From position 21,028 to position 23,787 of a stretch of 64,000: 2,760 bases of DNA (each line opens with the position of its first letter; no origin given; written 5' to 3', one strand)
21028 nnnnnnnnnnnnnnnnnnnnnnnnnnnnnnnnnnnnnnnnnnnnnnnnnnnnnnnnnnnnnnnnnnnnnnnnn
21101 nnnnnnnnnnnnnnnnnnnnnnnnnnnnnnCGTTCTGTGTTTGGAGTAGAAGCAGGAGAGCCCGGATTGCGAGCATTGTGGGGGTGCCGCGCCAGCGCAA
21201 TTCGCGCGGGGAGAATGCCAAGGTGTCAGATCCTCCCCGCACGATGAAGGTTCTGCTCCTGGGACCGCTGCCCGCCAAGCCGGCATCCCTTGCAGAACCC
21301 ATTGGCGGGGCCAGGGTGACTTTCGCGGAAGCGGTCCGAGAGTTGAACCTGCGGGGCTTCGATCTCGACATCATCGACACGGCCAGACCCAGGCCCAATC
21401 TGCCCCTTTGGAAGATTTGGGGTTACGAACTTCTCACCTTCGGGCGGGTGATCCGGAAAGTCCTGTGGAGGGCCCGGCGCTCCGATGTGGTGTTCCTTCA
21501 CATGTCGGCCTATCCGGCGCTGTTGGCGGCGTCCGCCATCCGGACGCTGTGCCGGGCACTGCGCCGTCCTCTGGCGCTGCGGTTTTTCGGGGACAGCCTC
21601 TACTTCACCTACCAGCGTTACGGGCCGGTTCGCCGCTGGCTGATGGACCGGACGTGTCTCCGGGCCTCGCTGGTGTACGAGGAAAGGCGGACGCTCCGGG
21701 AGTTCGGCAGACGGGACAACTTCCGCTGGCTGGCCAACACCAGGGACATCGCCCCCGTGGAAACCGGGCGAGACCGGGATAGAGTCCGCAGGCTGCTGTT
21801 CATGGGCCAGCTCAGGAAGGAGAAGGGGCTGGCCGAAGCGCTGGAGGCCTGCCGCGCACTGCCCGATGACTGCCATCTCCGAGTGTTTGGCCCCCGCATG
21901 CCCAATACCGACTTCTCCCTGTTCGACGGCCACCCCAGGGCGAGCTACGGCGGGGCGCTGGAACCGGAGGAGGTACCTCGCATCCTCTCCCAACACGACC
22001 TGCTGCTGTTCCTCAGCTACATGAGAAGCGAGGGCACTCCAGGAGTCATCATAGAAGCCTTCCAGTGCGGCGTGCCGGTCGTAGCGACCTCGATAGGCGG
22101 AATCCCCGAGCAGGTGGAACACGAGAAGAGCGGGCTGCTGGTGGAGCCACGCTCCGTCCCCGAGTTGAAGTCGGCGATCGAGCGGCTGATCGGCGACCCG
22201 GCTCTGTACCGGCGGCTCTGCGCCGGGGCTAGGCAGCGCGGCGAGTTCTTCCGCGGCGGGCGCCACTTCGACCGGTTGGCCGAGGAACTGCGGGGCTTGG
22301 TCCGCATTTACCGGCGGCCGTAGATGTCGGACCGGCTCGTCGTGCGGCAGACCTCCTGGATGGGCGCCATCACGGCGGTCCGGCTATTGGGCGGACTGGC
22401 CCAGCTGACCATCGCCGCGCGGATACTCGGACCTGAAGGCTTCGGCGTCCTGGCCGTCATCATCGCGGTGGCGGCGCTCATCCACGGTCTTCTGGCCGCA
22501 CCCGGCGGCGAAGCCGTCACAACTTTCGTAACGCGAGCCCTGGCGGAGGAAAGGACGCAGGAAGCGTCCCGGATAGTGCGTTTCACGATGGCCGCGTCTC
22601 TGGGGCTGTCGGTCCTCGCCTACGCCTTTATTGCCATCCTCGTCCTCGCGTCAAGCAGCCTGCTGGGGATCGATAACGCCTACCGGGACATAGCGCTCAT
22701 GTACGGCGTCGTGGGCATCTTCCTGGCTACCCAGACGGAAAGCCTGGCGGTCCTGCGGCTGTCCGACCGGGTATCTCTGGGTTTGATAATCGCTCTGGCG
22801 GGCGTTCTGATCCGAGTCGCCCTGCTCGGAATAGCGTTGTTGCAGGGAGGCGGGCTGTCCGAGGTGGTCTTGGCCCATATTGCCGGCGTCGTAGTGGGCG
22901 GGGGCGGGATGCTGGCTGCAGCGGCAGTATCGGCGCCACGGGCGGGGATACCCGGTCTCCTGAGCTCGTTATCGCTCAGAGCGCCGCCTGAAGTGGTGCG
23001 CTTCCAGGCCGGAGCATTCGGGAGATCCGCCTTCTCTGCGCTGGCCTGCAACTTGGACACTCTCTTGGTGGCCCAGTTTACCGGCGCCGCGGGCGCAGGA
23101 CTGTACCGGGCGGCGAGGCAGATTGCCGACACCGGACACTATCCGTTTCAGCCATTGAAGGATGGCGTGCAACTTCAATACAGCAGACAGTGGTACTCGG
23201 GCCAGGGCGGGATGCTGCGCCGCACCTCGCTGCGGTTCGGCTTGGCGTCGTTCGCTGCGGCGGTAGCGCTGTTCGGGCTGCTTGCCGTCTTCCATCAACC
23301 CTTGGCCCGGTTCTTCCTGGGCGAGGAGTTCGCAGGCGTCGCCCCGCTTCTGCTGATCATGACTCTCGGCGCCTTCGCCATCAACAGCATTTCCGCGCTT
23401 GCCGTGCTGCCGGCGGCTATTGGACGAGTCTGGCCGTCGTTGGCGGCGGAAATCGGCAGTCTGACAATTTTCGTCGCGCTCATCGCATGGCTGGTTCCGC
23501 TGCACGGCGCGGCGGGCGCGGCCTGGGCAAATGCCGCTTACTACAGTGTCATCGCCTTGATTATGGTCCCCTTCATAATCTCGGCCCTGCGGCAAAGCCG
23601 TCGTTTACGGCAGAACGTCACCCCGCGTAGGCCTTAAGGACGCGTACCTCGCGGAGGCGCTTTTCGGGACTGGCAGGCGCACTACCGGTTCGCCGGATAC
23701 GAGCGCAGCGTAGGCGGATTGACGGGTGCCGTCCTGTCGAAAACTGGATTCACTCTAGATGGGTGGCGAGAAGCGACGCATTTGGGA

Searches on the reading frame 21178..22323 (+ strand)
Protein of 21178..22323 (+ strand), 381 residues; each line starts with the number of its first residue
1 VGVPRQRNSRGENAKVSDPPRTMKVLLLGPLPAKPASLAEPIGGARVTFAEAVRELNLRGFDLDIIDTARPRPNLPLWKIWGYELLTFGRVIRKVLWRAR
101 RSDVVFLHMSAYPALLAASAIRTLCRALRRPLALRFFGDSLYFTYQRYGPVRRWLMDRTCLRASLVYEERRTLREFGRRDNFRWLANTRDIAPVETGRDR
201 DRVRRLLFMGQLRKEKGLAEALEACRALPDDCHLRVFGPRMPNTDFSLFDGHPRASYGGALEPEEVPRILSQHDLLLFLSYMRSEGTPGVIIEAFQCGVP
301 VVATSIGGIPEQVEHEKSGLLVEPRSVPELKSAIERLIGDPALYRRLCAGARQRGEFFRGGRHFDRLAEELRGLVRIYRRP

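Call 4: search_protein_families(library=pfam, proteins=[window:21178-22323:+], max_evalue=0.01)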
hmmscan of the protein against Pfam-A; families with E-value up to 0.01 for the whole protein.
window:21178-22323:+ (381 aa): 5 families
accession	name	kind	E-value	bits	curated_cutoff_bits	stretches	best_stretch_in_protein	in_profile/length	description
PF00534.26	Glycos_transf_1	-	2.7e-25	89.3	26.4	1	204-353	16-171/172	Glycosyl transferases group 1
PF13692.12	Glyco_trans_1_4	-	1.5e-24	87.3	27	1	204-340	2-142/142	Glycosyl transferases group 1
PF13524.12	Glyco_trans_1_2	-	6.3e-07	29.9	25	1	220-354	4-128/144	Glycosyl transferase-like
PF13439.12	Glyco_transf_4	-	0.00084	19.8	28.5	1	42-166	1-137/170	Glycosyltransferase Family 4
PF20706.3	GT4-conflict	-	0.0034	16.9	26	0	202-327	196-334/385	Family 4 Glycosyltransferase in conflict systems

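Call 9: search_protein_families(library=ncbifam, proteins=[window:21178-22323:+], max_evalue=0.01)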
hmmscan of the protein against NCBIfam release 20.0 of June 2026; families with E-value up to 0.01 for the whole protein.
window:21178-22323:+ (381 aa): 26 families (the best 25 are shown)
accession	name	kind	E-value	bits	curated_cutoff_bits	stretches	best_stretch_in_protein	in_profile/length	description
NF047684.1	TeichurnBiosyTuaC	equivalog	1.6e-18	66.8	550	1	206-339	222-353/391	teichuronic acid biosynthesis protein TuaC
NF041876.1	EPS_EpsE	equivalog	2.2e-17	63.4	400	1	259-354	282-375/389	exopolysaccharide biosynthesis GT4 family glycosyltransferase EpsE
TIGR03088.1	stp2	hypoth_equivalog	5e-16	58.7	409.05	1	264-354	264-352/374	TIGR03088 family PEP-CTERM/XrtA system glycosyltransferase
NF053787.1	GlcN_PG_synth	equivalog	4.8e-14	52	480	1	201-340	195-326/361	N-acetylglucosaminyl phosphatidylglycerol synthase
TIGR03999.1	thiol_BshA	equivalog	6.5e-13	48.3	273.7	1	264-355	264-353/375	N-acetyl-alpha-D-glucosaminyl L-malate synthase BshA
TIGR02149.1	glgA_Coryne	subfamily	6.6e-12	45.2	302.4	1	199-355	201-370/391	glycogen synthase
NF038229.1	Glyco4_Geo_Pelo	equivalog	7.7e-12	44.9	400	1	205-353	163-314/338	GPMC system family 4 glycosyltransferase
TIGR04348.1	TIGR04348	equivalog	1.5e-10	40.6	300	1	129-361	67-298/310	selenoneine biosynthesis selenosugar synthase SenB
TIGR03449.1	mycothiol_MshA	equivalog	2e-10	40.2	462.5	1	270-358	301-387/406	D-inositol-3-phosphate glycosyltransferase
TIGR04005.1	wcaL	equivalog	3.6e-08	32.7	537.6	1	209-327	228-357/406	colanic acid biosynthesis glycosyltransferase WcaL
NF011726.0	PRK15179.1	equivalog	3.2e-07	29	733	1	269-337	588-656/694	Vi polysaccharide biosynthesis protein TviE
TIGR02472.1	sucr_P_syn_N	equivalog_domain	1.2e-06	27.6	576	1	277-348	343-414/439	sucrose-phosphate synthase, putative, glycosyltransferase domain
TIGR04047.1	MSMEG_0565_glyc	hypoth_equivalog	1.3e-05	24.5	259.85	1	258-345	262-346/373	MSMEG_0565 family glycosyltransferase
NF046085.1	XrtY_assoc_Gly1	equivalog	4.3e-05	22.5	400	1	198-337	204-346/387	XrtY-associated glycosyltransferase XYAG1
TIGR02470.1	sucr_synth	equivalog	6.4e-05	21.3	810.4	1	290-335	659-704/784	sucrose synthase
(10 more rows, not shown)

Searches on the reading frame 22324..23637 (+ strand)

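Call 4: search_protein_families(library=pfam, proteins=[window:22324-23637:+], max_evalue=0.01)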
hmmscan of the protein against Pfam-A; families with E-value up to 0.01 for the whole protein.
window:22324-23637:+ (437 aa): 2 families
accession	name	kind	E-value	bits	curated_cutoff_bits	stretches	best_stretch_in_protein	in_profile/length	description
PF01943.22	Polysacc_synt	-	2e-11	44.3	28.2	1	8-268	3-251/274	Polysaccharide biosynthesis protein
PF13440.11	Polysacc_synt_3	-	9.9e-06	25.4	23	1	31-270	2-223/293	Polysaccharide biosynthesis protein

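Call 9: search_protein_families(library=ncbifam, proteins=[window:22324-23637:+], max_evalue=0.01)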
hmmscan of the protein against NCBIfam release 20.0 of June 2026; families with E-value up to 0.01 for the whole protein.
window:22324-23637:+ (437 aa): 2 families
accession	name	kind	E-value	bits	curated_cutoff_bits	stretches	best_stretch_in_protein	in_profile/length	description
NF007773.0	PRK10459.1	equivalog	3.7e-06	26.2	273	1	182-419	169-403/492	MOP flippase family protein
NF011679.0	PRK15099.1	equivalog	0.0038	16.6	325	1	373-413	364-404/416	lipid III flippase WzxE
